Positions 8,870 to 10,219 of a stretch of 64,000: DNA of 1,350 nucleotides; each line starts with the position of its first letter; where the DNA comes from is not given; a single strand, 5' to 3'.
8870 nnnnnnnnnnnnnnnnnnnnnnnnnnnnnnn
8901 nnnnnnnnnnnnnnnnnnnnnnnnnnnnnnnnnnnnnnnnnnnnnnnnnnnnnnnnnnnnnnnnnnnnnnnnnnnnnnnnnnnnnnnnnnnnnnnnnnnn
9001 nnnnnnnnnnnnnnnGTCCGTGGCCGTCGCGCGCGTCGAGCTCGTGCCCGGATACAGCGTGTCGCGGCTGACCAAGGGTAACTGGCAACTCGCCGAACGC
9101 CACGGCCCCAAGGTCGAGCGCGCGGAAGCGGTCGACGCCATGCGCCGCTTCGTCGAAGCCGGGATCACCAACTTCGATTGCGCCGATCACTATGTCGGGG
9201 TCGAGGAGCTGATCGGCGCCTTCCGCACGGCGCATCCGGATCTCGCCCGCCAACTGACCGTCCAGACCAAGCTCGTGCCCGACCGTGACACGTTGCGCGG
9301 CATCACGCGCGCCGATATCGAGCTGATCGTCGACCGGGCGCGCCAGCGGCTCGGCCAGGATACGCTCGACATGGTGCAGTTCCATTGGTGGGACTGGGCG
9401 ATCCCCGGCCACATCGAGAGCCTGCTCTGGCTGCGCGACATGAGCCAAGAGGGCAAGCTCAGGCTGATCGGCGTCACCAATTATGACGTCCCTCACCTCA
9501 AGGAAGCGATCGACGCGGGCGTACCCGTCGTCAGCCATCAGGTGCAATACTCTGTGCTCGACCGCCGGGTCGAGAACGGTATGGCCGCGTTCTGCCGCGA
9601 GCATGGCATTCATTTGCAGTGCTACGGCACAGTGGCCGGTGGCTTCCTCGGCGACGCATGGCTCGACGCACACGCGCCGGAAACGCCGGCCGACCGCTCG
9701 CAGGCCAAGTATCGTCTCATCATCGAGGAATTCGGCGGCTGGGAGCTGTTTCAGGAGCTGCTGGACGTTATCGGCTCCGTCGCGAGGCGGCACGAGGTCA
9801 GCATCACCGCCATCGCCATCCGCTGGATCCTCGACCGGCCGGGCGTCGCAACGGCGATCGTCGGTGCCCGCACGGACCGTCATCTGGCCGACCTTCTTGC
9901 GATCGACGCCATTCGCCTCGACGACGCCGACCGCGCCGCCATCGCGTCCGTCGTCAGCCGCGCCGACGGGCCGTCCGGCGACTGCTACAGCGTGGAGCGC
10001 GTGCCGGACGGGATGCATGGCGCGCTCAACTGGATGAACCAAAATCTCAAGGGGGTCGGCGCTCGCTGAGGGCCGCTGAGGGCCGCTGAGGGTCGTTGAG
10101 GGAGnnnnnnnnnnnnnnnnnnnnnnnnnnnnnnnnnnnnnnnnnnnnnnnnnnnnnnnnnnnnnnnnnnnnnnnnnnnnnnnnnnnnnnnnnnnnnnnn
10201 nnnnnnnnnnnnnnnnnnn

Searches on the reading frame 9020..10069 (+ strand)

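Call 28: search_protein_families(library=pfam, proteins=[window:9020-10069:+], max_evalue=0.01)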
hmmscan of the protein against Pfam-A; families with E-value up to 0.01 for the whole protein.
window:9020-10069:+ (349 aa): 1 family
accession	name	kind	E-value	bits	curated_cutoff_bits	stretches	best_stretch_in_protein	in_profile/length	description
PF00248.27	Aldo_ket_red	-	1.1e-62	212.2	24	1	17-311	2-289/291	Aldo/keto reductase family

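Call 31: search_protein_families(library=ncbifam, proteins=[window:9020-10069:+], max_evalue=0.01)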
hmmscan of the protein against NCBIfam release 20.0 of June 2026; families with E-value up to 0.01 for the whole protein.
window:9020-10069:+ (349 aa): 7 families
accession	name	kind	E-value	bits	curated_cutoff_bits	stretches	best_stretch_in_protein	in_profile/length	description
NF049922.1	MethglyxlRedYdjG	equivalog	2e-23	83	550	1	86-313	100-322/326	NADH-dependent methylglyoxal reductase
NF007695.0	PRK10376.1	subfamily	1e-16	60.9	280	1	10-199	13-209/290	oxidoreductase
NF008377.0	PRK11172.1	equivalog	4.2e-13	49.1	327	1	104-219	79-196/267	2,5-didehydrogluconate reductase DkgB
NF007912.0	PRK10625.1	equivalog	1.5e-11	44.2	415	1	128-302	154-328/346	NADP(H)-dependent aldo-keto reductase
NF008598.0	PRK11565.1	equivalog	2.4e-11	43.2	425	1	31-208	24-192/275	2,5-didehydrogluconate reductase DkgA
NF007388.0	PRK09912.1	subfamily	4.2e-09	35.8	448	1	41-309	49-329/346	L-glyceraldehyde 3-phosphate reductase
TIGR01293.1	Kv_beta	subfamily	1.2e-05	24.5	365.4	1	11-293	10-298/319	voltage-dependent potassium channel subunit beta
